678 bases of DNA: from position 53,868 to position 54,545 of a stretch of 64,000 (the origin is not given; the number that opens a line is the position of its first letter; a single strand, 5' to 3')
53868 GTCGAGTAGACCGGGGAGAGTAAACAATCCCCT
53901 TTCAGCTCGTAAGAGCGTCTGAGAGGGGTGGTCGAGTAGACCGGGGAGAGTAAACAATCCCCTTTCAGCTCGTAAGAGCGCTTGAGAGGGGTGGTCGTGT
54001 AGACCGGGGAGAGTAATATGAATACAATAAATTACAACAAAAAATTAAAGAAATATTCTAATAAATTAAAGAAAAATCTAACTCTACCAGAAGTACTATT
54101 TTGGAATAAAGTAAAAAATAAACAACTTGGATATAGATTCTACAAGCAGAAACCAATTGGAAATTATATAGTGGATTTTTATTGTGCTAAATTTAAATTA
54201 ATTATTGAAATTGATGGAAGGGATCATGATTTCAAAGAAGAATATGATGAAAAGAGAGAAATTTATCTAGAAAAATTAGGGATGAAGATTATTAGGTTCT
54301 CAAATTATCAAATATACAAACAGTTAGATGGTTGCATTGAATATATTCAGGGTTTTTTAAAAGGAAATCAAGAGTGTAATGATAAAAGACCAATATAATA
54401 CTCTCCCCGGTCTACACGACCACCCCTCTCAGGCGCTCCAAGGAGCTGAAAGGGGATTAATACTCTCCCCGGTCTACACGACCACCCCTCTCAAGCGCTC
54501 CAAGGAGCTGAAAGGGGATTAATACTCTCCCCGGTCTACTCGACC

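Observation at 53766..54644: DUF559 endonuclease-fold gene embedded exactly between two inverted 4-copy arrays of a 62-63 bp hairpin repeat (REP/RAYT-like architecture with a different protein fold)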

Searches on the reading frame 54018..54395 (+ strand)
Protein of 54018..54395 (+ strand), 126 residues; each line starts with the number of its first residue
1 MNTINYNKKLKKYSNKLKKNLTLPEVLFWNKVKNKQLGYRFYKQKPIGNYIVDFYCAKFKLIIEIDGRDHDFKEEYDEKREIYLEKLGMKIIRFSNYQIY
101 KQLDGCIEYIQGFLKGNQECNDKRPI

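Call 5: search_protein_families(library=pfam, proteins=[window:54018-54395:+], max_evalue=0.1)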
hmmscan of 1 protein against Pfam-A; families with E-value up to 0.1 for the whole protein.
window:54018-54395:+ (126 aa): 3 families
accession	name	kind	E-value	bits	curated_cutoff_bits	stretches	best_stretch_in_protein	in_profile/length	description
PF04480.18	DUF559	-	5.4e-32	110.3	20.6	1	9-114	2-108/109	Protein of unknown function (DUF559)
PF18741.7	MTES_1575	-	5.4e-06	26.8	38.2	1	35-110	10-92/96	REase_MTES_1575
PF18131.8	KN17_SH3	-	0.076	13.5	27.9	0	31-62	13-44/53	KN17 SH3-like domain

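Call 12: find_encoding_contigs(protein=window:54018-54395:+, flank=10000, max_places=10)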
Protein window:54018-54395:+ (126 aa): no gene with exactly this product is on record in the collection.

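Call 13: find_homologous_proteins(query=window:54018-54395:+)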
Query window:54018-54395:+ (126 aa): 333 proteins with E <= 0.001 among 337 candidates; the best 120 are listed.
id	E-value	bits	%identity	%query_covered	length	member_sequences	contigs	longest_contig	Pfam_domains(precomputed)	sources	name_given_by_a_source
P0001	3.3e-78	278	100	100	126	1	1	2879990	PF04480.19,PF18741.8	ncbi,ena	-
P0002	4.9e-67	242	86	98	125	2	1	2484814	PF04480.19,PF18741.8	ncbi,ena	-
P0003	1.2e-40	157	58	94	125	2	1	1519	PF04480.19,PF18741.8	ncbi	-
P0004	2.1e-35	140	56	87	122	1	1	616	PF04480.19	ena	-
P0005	1.4e-31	127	53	81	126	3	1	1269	PF04480.19,PF18741.8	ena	-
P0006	2.3e-31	127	51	85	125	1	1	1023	PF04480.19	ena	-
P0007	7.3e-31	125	54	89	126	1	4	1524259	PF04480.19,PF18741.8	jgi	-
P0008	1.8e-30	124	53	90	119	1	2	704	PF04480.19,PF18741.8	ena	-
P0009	5.3e-30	122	50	89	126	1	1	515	PF04480.19,PF18741.8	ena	-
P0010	2.3e-29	120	53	89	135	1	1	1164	PF04480.19,PF18741.8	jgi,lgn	jgi:very-short-patch-repair endonuclease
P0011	2.9e-29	120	57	79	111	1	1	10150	PF04480.19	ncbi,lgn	-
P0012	3.0e-29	120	52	89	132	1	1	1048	PF04480.19,PF18741.8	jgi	jgi:very-short-patch-repair endonuclease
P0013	3.5e-29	120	49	86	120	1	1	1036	PF04480.19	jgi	-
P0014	1.1e-28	118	52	87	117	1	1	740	PF04480.19,PF18741.8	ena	-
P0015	2.5e-28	117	52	88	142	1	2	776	PF04480.19,PF18741.8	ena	-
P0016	2.9e-28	117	51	86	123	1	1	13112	PF04480.19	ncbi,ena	-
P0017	3.3e-28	116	50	92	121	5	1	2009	PF04480.19,PF18741.8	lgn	-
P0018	4.0e-28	116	48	93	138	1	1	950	PF04480.19,PF18741.8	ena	-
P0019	4.5e-28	116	49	91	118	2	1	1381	PF04480.19,PF18741.8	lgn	-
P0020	4.9e-28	116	53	84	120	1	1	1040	PF04480.19,PF21598.4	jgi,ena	-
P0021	6.3e-28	115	44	97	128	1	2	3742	PF04480.19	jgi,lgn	jgi:very-short-patch-repair endonuclease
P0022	6.3e-28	115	44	92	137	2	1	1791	PF04480.19,PF18741.8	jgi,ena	-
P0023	6.7e-28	115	50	91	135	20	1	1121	PF04480.19,PF18741.8,PF10881.15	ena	-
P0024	7.6e-28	115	50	88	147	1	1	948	PF04480.19,PF18741.8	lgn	-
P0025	1.2e-27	115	49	94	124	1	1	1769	PF04480.19,PF18741.8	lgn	-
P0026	1.6e-27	114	49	97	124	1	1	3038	PF04480.19,PF18741.8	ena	-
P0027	1.6e-27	114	53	85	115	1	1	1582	PF04480.19,PF18741.8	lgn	-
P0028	2.0e-27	114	50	90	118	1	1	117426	PF04480.19,PF18741.8,PF10881.15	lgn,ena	-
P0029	2.4e-27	114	47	93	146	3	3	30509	PF04480.19,PF18741.8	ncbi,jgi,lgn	jgi:very-short-patch-repair endonuclease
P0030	2.5e-27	114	48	91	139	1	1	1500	PF04480.19,PF18741.8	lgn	-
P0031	2.6e-27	113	48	91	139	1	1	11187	PF04480.19,PF18741.8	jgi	jgi:very-short-patch-repair endonuclease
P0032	3.0e-27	113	53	86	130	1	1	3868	PF04480.19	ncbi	ncbi:MAG: endonuclease domain-containing protein [Candidatus Dojkabacteria bacterium]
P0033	3.1e-27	113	49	90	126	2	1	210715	PF04480.19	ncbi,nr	ncbi:MAG: endonuclease domain-containing protein [Planctomycetes bacterium]|nr:endonuclease domain-c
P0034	4.5e-27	113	45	91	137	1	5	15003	PF04480.19,PF18741.8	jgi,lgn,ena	-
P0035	9.5e-27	112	47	91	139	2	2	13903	PF04480.19,PF18741.8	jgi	jgi:very-short-patch-repair endonuclease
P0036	9.7e-27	112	48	90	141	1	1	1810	PF04480.19,PF18741.8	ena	-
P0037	1.1e-26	111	51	85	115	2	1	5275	PF04480.19,PF18741.8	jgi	jgi:very-short-patch-repair endonuclease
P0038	2.1e-26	111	49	85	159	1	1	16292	PF04480.19,PF18741.8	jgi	jgi:very-short-patch-repair endonuclease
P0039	2.2e-26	111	47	93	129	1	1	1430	PF04480.19,PF18741.8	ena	-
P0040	2.2e-26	110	53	86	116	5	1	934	PF04480.19,PF18741.8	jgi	jgi:very-short-patch-repair endonuclease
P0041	2.4e-26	110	46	85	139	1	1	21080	PF04480.19,PF18741.8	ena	-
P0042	2.8e-26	110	48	89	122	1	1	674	PF04480.19,PF18741.8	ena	-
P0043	2.8e-26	110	49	83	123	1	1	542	PF04480.19,PF18741.8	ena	-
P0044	3.1e-26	110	47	88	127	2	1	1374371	PF04480.19,PF18741.8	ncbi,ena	-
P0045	3.7e-26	110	45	92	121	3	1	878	PF04480.19,PF18741.8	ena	-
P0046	4.4e-26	110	53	89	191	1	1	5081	PF04480.19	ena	-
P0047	4.4e-26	110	46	88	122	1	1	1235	PF04480.19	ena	-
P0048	4.6e-26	109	46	93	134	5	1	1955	PF04480.19,PF18741.8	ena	-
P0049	5.5e-26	109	50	88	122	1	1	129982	PF04480.19,PF18741.8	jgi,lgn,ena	-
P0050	6.7e-26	109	47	85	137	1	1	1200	PF04480.19,PF18741.8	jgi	-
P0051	8.2e-26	109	49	94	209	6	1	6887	PF04480.19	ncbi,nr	ncbi:MAG: endonuclease domain-containing protein [Candidatus Aenigmarchaeota archaeon]|nr:endonuclea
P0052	8.9e-26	109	53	80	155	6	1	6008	PF04480.19,PF18741.8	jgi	jgi:very-short-patch-repair endonuclease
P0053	9.9e-26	108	45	88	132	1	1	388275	PF04480.19,PF18741.8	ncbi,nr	ncbi:MAG TPA: endonuclease domain-containing protein [Bacteroidales bacterium]|nr:endonuclease domai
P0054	1.0e-25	108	50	97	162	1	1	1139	PF04480.19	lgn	-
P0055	1.7e-25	108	48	97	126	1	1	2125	PF04480.19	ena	-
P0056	1.8e-25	108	48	85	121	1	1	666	PF04480.19,PF18741.8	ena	-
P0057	1.9e-25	107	43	91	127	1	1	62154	PF04480.19,PF18741.8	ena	-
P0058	1.9e-25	107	54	72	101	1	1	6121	PF04480.19,PF18741.8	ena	-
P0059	2.2e-25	107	52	79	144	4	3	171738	PF04480.19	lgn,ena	-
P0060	3.3e-25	107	44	87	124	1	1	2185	PF04480.19,PF18741.8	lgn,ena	-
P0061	4.2e-25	106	50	85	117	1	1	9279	PF04480.19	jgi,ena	-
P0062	4.7e-25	106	50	85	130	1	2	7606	PF04480.19,PF18741.8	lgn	-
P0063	4.7e-25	106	47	89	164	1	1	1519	PF04480.19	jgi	jgi:very-short-patch-repair endonuclease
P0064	5.4e-25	106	48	88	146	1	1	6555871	PF04480.19,PF18741.8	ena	-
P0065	5.6e-25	106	42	97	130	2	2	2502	PF04480.19,PF18741.8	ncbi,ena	ncbi:MAG: DUF559 domain-containing protein [Bacteroidota bacterium]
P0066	6.1e-25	106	46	94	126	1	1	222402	PF04480.19,PF18741.8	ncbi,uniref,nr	ncbi:DUF559 domain-containing protein [Parabacteroides sp. PF5-9]|uniref:endonuclease domain-contain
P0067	6.3e-25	106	48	87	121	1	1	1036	PF04480.19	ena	-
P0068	7.3e-25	106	42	93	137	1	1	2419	PF04480.19,PF18741.8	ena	-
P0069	7.7e-25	106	47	89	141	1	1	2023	PF04480.19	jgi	-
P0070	1.2e-24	105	56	78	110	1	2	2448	PF04480.19,PF18741.8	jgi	jgi:very-short-patch-repair endonuclease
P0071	1.2e-24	105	48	86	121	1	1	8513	PF04480.19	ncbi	-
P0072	1.3e-24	105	47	91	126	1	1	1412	PF04480.19,PF18741.8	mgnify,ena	mgnify:CR=1 FL=1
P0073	1.4e-24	105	52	81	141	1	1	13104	PF04480.19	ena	-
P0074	1.5e-24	105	46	83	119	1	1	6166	PF04480.19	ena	-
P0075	1.5e-24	105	50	86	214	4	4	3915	PF04480.19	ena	-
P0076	1.5e-24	105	50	80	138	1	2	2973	PF04480.19,PF18741.8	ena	-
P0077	1.6e-24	104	49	85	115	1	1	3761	PF04480.19,PF18741.8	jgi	jgi:very-short-patch-repair endonuclease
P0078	1.7e-24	104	48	86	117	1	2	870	PF04480.19,PF18741.8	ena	-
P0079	2.2e-24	104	46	90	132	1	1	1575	PF04480.19,PF18741.8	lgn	-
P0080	2.4e-24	104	54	82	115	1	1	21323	PF04480.19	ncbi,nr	ncbi:MAG: DUF559 domain-containing protein [Dehalococcoidia bacterium]|nr:DUF559 domain-containing p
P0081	2.6e-24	104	46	90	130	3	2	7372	PF04480.19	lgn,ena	-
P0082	2.7e-24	104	49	83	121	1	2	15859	PF04480.19,PF18741.8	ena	-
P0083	3.5e-24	103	48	85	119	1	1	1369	PF04480.19,PF18741.8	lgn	-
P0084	3.9e-24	103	49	85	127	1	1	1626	PF04480.19,PF18741.8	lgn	-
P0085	4.8e-24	103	45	87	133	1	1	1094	PF04480.19,PF18741.8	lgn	-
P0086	4.9e-24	103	50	86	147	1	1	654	PF04480.19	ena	-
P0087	5.7e-24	103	47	85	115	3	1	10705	PF04480.19,PF18741.8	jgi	jgi:very-short-patch-repair endonuclease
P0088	5.8e-24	103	50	77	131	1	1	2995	PF04480.19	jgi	jgi:very-short-patch-repair endonuclease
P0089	9.6e-24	102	48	85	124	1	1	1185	PF04480.19,PF18741.8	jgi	jgi:very-short-patch-repair endonuclease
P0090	1.1e-23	102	48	85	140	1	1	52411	PF04480.19,PF18741.8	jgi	jgi:very-short-patch-repair endonuclease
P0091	1.2e-23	102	43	87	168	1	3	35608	PF04480.19,PF18741.8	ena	-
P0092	1.2e-23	102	47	85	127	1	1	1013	PF04480.19,PF18741.8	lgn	-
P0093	1.2e-23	102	46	91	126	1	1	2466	PF04480.19,PF18741.8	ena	-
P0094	1.2e-23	102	48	83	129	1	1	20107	PF04480.19,PF18741.8,PF10881.15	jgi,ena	-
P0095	1.2e-23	102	50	91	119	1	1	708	PF04480.19,PF18741.8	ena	-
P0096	1.4e-23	101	46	84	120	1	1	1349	PF04480.19,PF18741.8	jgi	jgi:very-short-patch-repair endonuclease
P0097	1.6e-23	101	44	85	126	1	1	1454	PF04480.19,PF18741.8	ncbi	-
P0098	1.7e-23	101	46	85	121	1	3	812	PF04480.19,PF18741.8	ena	-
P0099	1.8e-23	101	50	83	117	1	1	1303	PF04480.19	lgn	-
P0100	1.8e-23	101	48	85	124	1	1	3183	PF04480.19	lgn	-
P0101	1.9e-23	101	49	87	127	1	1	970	PF04480.19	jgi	jgi:very-short-patch-repair endonuclease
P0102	1.9e-23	101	50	86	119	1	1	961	PF04480.19,PF18741.8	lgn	-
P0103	2.2e-23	101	48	89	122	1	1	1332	PF04480.19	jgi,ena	-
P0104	3.7e-23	100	55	79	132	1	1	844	PF04480.19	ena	-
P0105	4.0e-23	100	47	86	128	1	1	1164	PF04480.19,PF18741.8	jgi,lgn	jgi:very-short-patch-repair endonuclease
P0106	6.8e-23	99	47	84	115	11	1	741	PF04480.19,PF18741.8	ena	-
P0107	7.1e-23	99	47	85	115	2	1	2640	PF04480.19,PF18741.8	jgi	-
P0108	7.7e-23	99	46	85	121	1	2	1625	PF04480.19,PF18741.8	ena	-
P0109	7.8e-23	99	48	94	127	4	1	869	PF04480.19,PF18741.8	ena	-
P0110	9.2e-23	99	51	80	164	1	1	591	PF04480.19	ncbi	-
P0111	1.1e-22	99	43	89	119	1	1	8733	PF04480.19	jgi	jgi:very-short-patch-repair endonuclease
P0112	1.1e-22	99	44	93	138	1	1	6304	PF04480.19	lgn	-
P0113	1.5e-22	98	46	85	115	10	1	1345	PF04480.19,PF18741.8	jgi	-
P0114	1.9e-22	98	46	83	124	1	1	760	PF04480.19,PF18741.8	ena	-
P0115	2.0e-22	98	48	87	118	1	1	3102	PF04480.19,PF18741.8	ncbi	-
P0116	2.1e-22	98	44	91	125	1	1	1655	PF04480.19,PF18741.8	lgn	-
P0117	2.8e-22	97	48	85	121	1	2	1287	PF04480.19,PF18741.8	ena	-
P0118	3.3e-22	97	48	85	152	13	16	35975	PF04480.19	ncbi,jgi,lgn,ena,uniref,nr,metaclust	ncbi:hypothetical protein A3A09_00455 [Candidatus Nomurabacteria bacterium RIFCSPLOWO2_01_FULL_42_20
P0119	3.4e-22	97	54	72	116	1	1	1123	PF04480.19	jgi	jgi:very-short-patch-repair endonuclease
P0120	3.6e-22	97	48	94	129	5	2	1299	PF04480.19,PF18741.8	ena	-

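Call 14: find_encoding_contigs(protein=P0001, flank=10000, max_places=5)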
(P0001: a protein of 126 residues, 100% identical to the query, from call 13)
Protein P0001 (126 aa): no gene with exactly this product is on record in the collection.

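Call 15: find_encoding_contigs(protein=P0002, flank=10000, max_places=5)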
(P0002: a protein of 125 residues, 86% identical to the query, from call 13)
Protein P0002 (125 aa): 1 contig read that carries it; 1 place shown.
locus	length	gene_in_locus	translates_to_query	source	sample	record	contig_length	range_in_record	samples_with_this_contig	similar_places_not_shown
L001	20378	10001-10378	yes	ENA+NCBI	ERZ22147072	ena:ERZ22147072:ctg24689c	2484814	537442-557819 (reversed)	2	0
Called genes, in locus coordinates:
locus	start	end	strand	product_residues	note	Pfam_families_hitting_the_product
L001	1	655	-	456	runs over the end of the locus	PF00493:MCM (faint), PF00004:AAA (weak), PF07728:AAA_5 (faint), PF13401:AAA_22 (faint), PF10431:ClpB_D2-small (faint), PF00004:AAA, PF07724:AAA_2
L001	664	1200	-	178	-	PF00227:Proteasome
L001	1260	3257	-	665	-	PF06480:FtsH_ext (weak), PF00004:AAA, PF17862:AAA_lid_3, PF01434:Peptidase_M41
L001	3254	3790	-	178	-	PF00156:Pribosyltran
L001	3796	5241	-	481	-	PF01171:ATP_bind_3, PF03483:B3_4 (faint), PF11734:TilS_C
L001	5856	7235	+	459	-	PF13585:CHU_C (weak), PF18962:Por_Secre_tail, PF13860:FlgD_ig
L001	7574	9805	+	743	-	PF00515:TPR_1 (faint), PF17874:TPR_MalT, PF07719:TPR_2 (faint), PF13424:TPR_12, PF00158:Sigma54_activat, PF14532:Sigma54_activ_2, PF25601:AAA_lid_14, PF02954:HTH_8 (weak), +6 more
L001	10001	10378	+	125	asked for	PF04480:DUF559, PF18741:MTES_1575 (weak)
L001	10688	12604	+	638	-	PF13385:Laminin_G_3, PF13585:CHU_C (weak), PF18962:Por_Secre_tail, PF13860:FlgD_ig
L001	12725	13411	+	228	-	PF02224:Cytidylate_kin, PF13189:Cytidylate_kin2, PF13238:AAA_18 (faint), PF13671:AAA_33 (faint), PF13207:AAA_17 (faint)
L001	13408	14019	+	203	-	PF01553:Acyltransferase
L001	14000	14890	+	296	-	PF02401:LYTB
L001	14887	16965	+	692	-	-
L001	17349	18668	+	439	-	-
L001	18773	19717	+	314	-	PF00696:AA_kinase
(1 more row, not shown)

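Call 29: find_encoding_contigs(protein=P0007, flank=3000, max_places=4)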
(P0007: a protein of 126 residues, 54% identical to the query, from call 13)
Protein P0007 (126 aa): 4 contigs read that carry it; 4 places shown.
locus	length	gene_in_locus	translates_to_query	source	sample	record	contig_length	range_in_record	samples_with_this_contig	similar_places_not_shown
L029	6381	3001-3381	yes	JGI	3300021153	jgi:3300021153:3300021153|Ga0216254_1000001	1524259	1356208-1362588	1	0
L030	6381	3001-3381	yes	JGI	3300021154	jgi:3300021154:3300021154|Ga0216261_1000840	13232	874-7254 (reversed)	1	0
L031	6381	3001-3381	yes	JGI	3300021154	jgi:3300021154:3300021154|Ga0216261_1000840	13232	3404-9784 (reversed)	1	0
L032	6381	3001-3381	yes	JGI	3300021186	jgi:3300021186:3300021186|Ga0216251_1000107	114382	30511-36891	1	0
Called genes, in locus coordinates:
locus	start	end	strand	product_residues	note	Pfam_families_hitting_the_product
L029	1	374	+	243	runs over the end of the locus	PF00625:Guanylate_kin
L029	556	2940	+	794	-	PF04392:ABC_sub_bind, PF02321:OEP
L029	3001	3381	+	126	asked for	PF04480:DUF559, PF18741:MTES_1575 (weak)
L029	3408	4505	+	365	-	PF00364:Biotin_lipoyl (faint), PF25917:BSH_RND, PF25973:BSH_CzcB (weak), PF25954:Beta-barrel_RND_2, PF25990:Beta-barrel_YknX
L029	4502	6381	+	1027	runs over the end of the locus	PF00873:ACR_tran, PF03176:MMPL, PF02355:SecD_SecF_C (weak)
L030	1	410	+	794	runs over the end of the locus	PF04392:ABC_sub_bind, PF02321:OEP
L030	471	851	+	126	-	PF04480:DUF559, PF18741:MTES_1575 (weak)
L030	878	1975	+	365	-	PF00364:Biotin_lipoyl (faint), PF25917:BSH_RND, PF25973:BSH_CzcB (weak), PF25954:Beta-barrel_RND_2, PF25990:Beta-barrel_YknX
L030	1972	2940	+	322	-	PF00873:ACR_tran, PF02321:OEP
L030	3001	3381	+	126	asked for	PF04480:DUF559, PF18741:MTES_1575 (weak)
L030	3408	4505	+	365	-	PF00364:Biotin_lipoyl (faint), PF25917:BSH_RND, PF25973:BSH_CzcB (weak), PF25954:Beta-barrel_RND_2, PF25990:Beta-barrel_YknX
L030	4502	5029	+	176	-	-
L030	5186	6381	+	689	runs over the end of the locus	?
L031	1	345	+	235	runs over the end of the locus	PF00625:Guanylate_kin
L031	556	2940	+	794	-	PF04392:ABC_sub_bind, PF02321:OEP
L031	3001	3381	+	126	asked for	PF04480:DUF559, PF18741:MTES_1575 (weak)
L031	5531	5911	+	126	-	PF04480:DUF559, PF18741:MTES_1575 (weak)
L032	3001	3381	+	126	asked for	PF04480:DUF559, PF18741:MTES_1575 (weak)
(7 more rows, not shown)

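Call 30: find_encoding_contigs(protein=P0044, flank=3000, max_places=3)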
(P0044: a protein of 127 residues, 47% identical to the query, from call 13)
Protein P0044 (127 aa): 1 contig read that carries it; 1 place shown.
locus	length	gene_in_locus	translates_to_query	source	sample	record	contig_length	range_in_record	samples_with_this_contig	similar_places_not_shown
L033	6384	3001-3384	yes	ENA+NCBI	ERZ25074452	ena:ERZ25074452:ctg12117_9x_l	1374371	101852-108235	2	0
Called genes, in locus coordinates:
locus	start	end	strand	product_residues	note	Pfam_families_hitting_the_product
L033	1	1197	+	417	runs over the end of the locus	PF04734:Ceramidase_alk (weak)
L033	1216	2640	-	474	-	PF00144:Beta-lactamase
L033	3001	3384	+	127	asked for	PF04480:DUF559, PF18741:MTES_1575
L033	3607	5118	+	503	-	PF01546:Peptidase_M20, PF07687:M20_dimer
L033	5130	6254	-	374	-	PF00144:Beta-lactamase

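Call 31: find_encoding_contigs(protein=P0033, flank=3000, max_places=3)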
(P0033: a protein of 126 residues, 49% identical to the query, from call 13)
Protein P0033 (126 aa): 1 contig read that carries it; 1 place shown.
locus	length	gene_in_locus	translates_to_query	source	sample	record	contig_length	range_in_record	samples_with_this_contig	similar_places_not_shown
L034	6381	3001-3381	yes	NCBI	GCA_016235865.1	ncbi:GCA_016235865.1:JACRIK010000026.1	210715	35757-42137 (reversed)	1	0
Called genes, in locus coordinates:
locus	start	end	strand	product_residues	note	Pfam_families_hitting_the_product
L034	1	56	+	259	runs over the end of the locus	PF13712:Glyco_tranf_2_5, PF00535:Glycos_transf_2 (weak)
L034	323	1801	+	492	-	PF02310:B12-binding, PF04055:Radical_SAM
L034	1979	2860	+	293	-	PF00535:Glycos_transf_2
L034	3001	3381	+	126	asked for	PF04480:DUF559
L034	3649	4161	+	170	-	PF04542:Sigma70_r2, PF08281:Sigma70_r4_2, PF04545:Sigma70_r4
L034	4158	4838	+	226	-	PF04773:FecR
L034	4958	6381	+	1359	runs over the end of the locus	-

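Call 36: search_solved_structures(query=window:54018-54395:+, max_evalue=1, show_alignments=2)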
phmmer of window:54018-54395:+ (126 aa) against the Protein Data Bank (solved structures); distinct sequences matched with E-value up to 1: 3.
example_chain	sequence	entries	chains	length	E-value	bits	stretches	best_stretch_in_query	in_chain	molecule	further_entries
3hrl_A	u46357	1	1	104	1.1e-18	71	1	25-110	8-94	Endonuclease-Like Protein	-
2pjw_V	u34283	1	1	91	0.15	15.5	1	19-88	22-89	Vacuolar protein sorting-associated protein 27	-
2ckk_A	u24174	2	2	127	0.38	14.3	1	24-65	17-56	KIN17 | DNA/RNA-binding protein KIN17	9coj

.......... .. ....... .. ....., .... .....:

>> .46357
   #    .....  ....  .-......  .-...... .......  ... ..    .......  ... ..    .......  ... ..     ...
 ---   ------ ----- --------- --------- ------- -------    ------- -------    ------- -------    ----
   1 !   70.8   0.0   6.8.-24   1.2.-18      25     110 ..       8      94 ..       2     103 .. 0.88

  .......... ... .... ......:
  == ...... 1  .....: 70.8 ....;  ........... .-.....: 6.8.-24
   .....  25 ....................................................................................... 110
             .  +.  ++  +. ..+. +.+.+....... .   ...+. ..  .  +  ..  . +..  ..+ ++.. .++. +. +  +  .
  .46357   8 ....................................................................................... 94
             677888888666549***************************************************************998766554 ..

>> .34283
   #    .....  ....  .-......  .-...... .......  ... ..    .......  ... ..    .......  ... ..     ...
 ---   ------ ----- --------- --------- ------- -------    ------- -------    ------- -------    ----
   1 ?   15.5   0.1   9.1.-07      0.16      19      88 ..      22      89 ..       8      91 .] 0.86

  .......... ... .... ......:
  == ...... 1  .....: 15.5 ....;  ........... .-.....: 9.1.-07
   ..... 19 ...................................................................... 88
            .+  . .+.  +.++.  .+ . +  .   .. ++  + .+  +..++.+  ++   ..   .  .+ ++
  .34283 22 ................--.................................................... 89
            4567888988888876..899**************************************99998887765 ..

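Call 37: search_protein_families(library=ncbifam, proteins=[window:54018-54395:+], max_evalue=0.01)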
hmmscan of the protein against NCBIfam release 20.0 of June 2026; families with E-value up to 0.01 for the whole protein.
window:54018-54395:+ (126 aa): 1 family
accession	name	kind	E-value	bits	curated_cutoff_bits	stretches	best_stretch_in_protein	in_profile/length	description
NF007294.0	PRK09767.1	equivalog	4.1e-19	68.8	218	1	9-111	4-107/117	DUF559 domain-containing protein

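Call 38: search_protein_families(library=padloc, proteins=[window:54018-54395:+], max_evalue=0.01)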
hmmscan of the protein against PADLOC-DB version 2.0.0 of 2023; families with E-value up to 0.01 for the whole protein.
window:54018-54395:+ (126 aa): 3 families
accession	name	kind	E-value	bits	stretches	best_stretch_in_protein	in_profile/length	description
PDLC03210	mREase_II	-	6.5e-05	20.4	1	49-115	52-120/294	Type II methyl-directed restriction enzyme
PDLC02868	DpdF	-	0.0035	13.1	1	51-97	83-131/1078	DpdF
PDLC05067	PDC-S69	-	0.0087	13.7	1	37-105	206-275/289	-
